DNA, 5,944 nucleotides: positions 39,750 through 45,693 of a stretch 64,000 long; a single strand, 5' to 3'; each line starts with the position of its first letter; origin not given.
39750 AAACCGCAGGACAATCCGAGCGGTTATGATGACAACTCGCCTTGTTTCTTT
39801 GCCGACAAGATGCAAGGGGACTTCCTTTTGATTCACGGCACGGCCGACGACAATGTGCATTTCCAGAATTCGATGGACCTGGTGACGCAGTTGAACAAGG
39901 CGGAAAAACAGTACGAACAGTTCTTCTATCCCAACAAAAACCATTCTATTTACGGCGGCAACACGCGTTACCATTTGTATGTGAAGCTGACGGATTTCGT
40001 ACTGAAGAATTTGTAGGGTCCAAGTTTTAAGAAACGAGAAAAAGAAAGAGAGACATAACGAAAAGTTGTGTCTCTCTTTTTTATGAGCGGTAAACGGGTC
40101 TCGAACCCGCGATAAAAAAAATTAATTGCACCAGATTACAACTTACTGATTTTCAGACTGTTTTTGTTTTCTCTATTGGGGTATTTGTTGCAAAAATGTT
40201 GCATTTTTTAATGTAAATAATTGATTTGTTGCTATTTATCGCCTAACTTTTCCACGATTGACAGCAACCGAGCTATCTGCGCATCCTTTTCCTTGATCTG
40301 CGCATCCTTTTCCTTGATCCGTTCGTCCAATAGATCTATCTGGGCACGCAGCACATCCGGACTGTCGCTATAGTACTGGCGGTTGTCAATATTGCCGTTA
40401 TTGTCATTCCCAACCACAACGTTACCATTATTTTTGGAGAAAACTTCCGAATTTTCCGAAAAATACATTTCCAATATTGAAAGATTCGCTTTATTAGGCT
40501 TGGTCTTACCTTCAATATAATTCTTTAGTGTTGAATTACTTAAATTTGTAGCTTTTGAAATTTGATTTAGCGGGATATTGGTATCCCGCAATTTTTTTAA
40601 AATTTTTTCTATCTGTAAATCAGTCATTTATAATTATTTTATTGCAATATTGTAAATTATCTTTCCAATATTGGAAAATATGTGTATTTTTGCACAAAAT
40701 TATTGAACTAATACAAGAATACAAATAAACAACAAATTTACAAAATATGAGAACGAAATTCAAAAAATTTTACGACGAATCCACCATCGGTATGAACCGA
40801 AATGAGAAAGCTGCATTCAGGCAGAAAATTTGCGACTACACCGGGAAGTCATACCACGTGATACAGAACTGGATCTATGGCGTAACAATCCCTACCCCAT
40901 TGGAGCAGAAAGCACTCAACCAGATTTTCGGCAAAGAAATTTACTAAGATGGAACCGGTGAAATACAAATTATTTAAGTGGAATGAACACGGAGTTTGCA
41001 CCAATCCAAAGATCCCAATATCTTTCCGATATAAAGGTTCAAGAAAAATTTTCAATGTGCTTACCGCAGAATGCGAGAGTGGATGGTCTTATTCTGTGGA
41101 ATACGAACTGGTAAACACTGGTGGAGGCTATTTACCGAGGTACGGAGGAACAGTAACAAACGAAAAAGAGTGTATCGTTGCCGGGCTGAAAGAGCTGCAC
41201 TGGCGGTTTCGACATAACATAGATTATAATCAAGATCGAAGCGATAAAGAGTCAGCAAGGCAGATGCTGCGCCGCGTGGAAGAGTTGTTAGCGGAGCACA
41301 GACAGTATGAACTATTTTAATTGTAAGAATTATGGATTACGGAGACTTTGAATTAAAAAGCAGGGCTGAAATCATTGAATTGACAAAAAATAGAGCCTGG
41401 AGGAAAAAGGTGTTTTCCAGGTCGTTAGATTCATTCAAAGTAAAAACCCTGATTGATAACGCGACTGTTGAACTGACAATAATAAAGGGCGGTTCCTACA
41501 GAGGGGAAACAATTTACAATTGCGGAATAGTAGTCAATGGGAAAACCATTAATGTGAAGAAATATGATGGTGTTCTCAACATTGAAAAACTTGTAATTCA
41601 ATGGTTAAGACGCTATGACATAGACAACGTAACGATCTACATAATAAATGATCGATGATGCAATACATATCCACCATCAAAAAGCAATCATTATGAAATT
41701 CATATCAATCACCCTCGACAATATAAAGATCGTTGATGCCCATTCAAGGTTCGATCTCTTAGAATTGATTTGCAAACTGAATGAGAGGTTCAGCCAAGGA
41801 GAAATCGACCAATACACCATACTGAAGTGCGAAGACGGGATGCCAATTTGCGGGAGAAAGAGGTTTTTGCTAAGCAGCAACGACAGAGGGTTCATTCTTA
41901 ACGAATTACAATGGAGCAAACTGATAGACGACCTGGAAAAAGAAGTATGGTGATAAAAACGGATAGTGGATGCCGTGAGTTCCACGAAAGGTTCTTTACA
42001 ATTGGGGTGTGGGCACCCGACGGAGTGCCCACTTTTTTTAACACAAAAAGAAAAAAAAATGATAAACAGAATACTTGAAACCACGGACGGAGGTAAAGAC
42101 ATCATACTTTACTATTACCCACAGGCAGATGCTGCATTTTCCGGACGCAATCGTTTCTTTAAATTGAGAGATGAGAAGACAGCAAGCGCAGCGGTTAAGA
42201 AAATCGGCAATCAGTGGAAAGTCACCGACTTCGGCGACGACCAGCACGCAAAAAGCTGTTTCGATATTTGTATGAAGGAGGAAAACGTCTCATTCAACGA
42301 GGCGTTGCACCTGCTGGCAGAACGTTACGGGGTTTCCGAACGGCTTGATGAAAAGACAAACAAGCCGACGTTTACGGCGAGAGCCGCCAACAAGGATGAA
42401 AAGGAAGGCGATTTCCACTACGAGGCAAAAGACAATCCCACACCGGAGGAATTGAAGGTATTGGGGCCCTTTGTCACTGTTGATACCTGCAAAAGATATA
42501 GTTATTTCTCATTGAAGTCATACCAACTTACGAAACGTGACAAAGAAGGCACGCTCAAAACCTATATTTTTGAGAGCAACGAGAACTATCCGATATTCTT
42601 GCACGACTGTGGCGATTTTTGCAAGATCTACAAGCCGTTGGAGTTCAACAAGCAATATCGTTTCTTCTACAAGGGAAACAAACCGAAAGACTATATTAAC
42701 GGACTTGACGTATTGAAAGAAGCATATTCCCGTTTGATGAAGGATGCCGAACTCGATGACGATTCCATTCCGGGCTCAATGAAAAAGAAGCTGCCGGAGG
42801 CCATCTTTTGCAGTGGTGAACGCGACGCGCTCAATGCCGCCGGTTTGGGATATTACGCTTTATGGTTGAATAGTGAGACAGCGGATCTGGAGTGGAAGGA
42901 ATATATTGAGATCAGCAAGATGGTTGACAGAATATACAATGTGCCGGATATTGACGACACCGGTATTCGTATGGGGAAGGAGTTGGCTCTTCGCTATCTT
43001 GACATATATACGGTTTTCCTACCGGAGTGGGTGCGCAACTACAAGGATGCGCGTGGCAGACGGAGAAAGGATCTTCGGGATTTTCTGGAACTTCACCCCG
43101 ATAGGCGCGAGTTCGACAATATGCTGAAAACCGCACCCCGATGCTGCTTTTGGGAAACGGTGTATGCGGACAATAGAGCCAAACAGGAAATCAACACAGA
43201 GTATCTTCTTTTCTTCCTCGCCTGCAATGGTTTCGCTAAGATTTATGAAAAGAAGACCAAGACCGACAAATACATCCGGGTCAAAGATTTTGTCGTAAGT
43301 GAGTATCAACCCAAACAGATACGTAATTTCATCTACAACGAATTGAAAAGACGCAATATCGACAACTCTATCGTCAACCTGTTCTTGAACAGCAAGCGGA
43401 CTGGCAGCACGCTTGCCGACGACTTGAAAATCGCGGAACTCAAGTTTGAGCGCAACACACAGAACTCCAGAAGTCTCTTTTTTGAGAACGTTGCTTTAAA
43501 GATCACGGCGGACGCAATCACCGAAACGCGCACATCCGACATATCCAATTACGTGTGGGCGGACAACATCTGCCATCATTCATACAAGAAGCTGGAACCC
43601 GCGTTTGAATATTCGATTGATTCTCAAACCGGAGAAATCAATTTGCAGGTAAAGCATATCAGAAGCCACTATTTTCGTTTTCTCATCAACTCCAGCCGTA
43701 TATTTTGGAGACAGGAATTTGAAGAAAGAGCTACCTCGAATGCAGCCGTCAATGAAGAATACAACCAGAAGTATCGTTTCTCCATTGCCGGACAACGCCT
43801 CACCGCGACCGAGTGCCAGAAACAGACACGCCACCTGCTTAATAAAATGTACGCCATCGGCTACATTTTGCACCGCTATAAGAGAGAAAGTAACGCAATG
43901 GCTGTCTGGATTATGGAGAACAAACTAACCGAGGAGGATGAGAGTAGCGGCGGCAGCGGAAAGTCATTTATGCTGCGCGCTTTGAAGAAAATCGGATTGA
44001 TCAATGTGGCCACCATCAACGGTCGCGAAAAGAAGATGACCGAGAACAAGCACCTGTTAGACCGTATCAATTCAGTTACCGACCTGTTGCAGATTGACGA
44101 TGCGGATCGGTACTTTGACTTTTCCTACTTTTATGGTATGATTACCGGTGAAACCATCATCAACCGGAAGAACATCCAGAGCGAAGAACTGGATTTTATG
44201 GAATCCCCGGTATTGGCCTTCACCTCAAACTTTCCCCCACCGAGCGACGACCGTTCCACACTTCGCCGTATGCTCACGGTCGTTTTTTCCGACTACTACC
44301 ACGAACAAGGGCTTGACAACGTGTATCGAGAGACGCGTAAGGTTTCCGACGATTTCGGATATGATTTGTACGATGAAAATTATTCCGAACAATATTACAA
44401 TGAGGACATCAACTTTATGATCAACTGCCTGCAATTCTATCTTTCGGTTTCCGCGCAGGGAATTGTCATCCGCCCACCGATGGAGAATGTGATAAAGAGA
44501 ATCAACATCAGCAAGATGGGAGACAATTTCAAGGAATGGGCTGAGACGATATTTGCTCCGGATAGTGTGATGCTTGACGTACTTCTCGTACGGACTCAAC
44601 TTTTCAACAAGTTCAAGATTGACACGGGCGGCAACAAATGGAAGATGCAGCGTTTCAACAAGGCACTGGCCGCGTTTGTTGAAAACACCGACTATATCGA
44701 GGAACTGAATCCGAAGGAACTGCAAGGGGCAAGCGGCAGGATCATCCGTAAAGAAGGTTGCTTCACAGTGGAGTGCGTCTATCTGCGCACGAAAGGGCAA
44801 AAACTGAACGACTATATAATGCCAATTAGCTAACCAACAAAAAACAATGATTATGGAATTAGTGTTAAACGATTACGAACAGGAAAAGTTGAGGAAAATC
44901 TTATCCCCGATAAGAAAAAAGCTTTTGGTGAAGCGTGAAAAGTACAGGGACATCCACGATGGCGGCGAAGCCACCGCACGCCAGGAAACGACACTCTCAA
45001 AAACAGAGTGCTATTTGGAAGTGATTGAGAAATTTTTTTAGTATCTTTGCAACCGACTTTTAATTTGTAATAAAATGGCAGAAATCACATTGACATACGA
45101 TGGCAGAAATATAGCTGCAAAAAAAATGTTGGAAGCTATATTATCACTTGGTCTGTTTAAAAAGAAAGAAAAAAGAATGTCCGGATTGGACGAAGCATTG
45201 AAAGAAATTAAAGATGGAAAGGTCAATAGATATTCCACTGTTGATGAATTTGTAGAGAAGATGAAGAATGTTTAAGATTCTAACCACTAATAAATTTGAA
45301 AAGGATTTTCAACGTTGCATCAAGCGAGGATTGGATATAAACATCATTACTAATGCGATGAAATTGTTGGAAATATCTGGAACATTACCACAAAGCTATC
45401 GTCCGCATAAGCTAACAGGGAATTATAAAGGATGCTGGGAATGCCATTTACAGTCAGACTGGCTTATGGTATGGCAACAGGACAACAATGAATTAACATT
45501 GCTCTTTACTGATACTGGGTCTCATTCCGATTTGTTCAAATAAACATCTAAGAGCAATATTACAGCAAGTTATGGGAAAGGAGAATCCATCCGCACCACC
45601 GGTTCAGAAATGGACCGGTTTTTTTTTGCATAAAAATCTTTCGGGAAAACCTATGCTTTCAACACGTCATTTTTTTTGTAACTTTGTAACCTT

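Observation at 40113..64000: tRNA-integrated ~25-kb virus-like element with no tailed-phage hallmark genes; candidate novel tailless, membrane-associated virus of Bacteroidales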

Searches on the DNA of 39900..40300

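Call 79: search_rna_families(source=window, start=39900, end=40300, threshold=evalue, max_evalue=10, show_alignments=2)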
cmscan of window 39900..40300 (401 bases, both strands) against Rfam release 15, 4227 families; matches with E-value up to 10: 13.
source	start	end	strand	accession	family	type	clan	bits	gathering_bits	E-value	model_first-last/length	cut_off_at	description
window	40041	40261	-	RF01402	STnc150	Gene; sRNA;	-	24.5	60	0.0026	1-267/267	no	STnc150 Hfq binding RNA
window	39993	40079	+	RF04339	Plastid-psbJ-3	Cis-reg;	CL00152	20.5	61.7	0.41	1-125/125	no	Plastid-psbJ-3 3UTR RNA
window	39988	40085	+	RF02055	STnc380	Gene; sRNA;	-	20.4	60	0.094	1-108/108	no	Enterobacterial sRNA STnc380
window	39997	40084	+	RF02029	sraA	Gene; sRNA;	-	17.9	56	3.2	1-95/95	no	sraA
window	40046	40125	+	RF02527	SSRC38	Gene; sRNA;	-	17.7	80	0.8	1-166/166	no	Streptococcus sRNA SSRC38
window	40041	40083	-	RF04134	MIR7504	Gene; miRNA;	-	16.9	83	3.3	1-124/124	no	MIR7504 microRNA precursor family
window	40085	40165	+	RF00172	CAESAR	Cis-reg;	-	16.6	45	2.4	1-80/80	no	ctgf/hcs24 CAESAR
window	40071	40198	+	RF01241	SNORA81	Gene; snRNA; snoRNA; HACA-box;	-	15.3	45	1.8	1-179/179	no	Small nucleolar RNA SNORA81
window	39983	40088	+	RF01409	STnc250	Gene; sRNA;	-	15.1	42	2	1-94/94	no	STnc250 Hfq binding RNA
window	40016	40108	+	RF04128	MIR8562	Gene; miRNA;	-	14.4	211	3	70-173/242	no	MIR8562 microRNA precursor family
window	40213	40278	-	RF00934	mir-463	Gene; miRNA;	-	14.3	70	7.8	1-66/66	no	mir-463 microRNA precursor family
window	40088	40139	+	RF04351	Plastid-psbl-rps4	Cis-reg;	-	13.7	68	5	1-53/53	no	Plastid-psbl-rps4 3UTR RNA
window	39997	40083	+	RF02995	IMES-5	Gene; sRNA;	-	12.6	96.1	7.1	1-150/150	no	IMES-5 RNA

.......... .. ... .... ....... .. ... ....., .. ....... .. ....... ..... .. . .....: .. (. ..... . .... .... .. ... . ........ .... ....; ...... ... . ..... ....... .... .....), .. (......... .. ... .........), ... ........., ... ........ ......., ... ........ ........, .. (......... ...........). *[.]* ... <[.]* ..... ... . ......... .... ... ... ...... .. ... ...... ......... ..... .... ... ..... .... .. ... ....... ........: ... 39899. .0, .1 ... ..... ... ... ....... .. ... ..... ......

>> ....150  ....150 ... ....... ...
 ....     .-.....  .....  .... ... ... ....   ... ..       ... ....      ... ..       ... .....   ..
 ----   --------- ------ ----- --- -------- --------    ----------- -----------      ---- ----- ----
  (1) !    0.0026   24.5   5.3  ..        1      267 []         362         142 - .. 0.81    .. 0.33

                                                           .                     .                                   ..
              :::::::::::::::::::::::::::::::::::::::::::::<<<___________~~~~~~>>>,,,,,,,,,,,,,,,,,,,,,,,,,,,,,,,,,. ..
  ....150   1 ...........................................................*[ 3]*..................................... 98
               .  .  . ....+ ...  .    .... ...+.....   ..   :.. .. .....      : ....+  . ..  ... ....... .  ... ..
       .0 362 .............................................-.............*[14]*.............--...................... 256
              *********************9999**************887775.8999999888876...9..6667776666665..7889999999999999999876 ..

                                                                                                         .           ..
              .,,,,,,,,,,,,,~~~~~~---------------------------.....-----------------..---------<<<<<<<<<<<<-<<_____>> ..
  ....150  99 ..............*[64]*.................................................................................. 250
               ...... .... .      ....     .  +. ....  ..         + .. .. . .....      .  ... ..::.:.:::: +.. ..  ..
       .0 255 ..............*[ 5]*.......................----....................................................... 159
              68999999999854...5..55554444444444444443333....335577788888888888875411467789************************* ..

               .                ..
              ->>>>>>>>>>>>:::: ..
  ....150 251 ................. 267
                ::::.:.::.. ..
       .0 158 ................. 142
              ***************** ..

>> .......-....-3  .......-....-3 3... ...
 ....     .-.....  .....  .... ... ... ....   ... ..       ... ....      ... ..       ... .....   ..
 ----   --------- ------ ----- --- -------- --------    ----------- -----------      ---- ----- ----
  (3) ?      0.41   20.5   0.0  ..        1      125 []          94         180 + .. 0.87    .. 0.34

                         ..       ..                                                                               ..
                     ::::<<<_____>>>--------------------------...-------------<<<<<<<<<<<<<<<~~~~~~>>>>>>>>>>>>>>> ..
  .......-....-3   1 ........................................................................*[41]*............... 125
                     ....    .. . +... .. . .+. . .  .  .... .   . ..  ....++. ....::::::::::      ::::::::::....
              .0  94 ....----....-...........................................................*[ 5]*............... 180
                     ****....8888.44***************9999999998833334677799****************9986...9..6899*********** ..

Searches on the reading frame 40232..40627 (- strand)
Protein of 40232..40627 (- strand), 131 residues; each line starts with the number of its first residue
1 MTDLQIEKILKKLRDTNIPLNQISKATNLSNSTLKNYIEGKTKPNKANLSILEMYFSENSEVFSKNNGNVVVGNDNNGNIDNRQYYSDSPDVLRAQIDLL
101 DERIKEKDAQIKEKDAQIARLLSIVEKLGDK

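Call 22: search_protein_families(library=pfam, max_evalue=0.01, proteins=[window:40232-40627:-])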
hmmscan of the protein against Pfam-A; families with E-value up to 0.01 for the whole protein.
window:40232-40627:- (131 aa): 2 families
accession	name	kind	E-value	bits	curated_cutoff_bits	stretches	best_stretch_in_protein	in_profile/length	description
PF01381.28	HTH_3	-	0.0001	22.7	23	1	10-55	1-47/55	Helix-turn-helix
PF08279.18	HTH_11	-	0.0018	18.6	25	1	6-39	5-37/55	HTH domain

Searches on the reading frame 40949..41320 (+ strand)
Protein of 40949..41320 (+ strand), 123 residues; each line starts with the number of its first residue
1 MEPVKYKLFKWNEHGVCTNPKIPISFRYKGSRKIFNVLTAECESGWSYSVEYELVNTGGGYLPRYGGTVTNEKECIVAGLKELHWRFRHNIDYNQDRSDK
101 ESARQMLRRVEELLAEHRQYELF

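Call 22: search_protein_families(library=pfam, max_evalue=0.01, proteins=[window:40949-41320:+])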
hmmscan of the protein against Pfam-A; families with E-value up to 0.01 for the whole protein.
window:40949-41320:+ (123 aa): 0 families

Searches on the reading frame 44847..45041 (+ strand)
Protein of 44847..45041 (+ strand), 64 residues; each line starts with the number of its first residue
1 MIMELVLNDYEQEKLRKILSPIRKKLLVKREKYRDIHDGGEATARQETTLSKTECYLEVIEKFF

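Call 83: search_protein_families(library=pfam, max_evalue=0.05, proteins=[window:44847-45041:+])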
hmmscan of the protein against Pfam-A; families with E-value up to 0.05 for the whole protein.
window:44847-45041:+ (64 aa): 0 families

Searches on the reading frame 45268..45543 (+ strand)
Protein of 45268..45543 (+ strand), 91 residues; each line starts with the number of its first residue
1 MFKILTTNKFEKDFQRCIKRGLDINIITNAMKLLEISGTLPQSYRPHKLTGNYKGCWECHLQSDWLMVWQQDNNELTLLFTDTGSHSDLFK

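Call 22: search_protein_families(library=pfam, max_evalue=0.01, proteins=[window:45268-45543:+])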
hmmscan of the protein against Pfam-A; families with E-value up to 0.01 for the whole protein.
window:45268-45543:+ (91 aa): 2 families
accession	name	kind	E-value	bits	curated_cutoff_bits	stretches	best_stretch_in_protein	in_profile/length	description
PF15738.11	YafQ_toxin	-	3.7e-30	104.5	30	1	3-91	2-88/88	Bacterial toxin of type II toxin-antitoxin system, YafQ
PF05016.21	ParE_toxin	-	0.00072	20.5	23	1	6-89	3-88/89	ParE toxin of type II toxin-antitoxin system, parDE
